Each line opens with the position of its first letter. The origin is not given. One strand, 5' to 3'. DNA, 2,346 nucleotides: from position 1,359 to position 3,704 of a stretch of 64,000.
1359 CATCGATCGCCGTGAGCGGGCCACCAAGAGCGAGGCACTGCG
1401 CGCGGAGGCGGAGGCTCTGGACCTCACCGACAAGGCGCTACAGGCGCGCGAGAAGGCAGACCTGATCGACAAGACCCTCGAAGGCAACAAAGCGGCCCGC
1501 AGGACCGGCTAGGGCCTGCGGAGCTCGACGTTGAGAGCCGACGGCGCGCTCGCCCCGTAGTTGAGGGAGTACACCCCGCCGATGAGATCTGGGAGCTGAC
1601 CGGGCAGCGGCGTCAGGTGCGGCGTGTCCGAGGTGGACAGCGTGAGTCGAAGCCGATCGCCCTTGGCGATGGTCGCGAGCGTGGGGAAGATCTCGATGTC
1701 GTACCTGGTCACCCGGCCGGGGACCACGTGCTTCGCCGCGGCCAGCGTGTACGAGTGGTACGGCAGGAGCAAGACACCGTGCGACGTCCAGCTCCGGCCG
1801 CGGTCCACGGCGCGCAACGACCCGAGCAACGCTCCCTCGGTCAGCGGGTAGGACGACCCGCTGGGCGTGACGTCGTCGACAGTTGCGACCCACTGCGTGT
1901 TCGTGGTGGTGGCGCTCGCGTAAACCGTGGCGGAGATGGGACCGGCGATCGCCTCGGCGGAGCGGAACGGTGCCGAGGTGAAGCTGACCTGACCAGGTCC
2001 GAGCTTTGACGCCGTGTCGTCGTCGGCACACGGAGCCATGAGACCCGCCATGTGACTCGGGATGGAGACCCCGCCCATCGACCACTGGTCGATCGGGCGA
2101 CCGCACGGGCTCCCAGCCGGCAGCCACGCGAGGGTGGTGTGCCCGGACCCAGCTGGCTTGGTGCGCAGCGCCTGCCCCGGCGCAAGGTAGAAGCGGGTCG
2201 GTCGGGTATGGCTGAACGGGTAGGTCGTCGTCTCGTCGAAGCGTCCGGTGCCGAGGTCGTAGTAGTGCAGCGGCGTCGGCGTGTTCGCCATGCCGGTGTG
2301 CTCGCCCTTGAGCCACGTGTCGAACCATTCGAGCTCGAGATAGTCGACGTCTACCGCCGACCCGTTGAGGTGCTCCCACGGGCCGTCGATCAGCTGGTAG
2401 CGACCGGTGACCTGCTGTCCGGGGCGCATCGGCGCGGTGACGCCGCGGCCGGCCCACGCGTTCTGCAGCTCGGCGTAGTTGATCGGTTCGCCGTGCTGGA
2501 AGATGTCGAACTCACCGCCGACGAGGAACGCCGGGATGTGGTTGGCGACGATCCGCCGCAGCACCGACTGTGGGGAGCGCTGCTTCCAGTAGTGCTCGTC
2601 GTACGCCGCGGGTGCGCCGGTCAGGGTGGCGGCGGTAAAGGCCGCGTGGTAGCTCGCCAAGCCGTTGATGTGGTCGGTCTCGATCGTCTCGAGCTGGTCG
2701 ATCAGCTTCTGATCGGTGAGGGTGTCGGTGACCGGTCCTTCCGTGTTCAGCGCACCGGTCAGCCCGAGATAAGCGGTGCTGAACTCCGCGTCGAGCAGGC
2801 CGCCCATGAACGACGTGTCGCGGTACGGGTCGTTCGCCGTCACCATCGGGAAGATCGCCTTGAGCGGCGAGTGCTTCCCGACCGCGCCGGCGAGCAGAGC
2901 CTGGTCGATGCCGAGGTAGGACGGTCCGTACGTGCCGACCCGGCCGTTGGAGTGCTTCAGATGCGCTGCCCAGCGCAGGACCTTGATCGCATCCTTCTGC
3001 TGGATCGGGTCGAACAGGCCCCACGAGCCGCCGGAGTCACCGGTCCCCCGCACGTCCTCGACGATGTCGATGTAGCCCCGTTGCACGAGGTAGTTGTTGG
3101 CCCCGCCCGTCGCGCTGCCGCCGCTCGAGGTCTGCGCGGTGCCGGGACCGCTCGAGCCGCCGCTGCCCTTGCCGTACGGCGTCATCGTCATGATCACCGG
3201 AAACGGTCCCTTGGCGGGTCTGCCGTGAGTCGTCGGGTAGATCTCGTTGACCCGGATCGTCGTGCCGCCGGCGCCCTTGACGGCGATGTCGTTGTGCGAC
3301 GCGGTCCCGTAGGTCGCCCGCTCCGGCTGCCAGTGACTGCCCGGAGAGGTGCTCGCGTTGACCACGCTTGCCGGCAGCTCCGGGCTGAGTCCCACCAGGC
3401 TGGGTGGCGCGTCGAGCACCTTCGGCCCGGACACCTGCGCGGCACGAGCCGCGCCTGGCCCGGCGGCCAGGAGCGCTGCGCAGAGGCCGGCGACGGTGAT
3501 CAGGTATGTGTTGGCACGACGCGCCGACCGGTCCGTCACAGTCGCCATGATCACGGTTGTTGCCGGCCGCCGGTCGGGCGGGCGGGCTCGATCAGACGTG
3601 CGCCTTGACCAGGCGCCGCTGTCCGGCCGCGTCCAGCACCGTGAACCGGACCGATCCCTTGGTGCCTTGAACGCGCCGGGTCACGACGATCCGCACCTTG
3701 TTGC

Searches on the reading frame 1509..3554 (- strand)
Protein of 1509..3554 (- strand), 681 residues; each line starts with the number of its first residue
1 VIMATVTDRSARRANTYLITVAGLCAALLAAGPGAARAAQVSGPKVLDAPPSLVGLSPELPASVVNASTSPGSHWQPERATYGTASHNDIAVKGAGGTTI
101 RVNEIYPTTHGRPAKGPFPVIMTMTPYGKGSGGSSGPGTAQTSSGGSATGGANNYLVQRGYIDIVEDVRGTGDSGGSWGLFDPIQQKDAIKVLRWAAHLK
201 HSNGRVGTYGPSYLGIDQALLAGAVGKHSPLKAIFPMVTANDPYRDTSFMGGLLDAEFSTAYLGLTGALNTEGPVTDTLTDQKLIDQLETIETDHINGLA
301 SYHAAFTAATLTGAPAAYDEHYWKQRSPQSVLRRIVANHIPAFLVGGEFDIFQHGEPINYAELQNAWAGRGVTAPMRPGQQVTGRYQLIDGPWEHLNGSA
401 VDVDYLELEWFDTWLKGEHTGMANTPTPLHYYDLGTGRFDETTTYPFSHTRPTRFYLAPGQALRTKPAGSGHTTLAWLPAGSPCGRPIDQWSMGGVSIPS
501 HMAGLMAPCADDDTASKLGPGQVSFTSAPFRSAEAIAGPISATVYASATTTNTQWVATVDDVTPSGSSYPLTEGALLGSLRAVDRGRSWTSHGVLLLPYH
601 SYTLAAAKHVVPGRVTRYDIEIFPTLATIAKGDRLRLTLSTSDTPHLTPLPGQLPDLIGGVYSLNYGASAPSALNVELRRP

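Call 71: search_protein_families(library=pfam, proteins=[window:1509-3554:-], max_evalue=0.0001)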
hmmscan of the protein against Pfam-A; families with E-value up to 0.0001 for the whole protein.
window:1509-3554:- (681 aa): 2 families
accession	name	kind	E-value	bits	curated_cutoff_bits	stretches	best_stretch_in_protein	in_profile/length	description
PF02129.25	Peptidase_S15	-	3.8e-38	132.1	23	1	97-397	2-262/262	X-Pro dipeptidyl-peptidase (S15 family)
PF08530.16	PepX_C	-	2.6e-24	86.8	22.5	1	428-652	8-189/217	X-Pro dipeptidyl-peptidase C-terminal non-catalytic domain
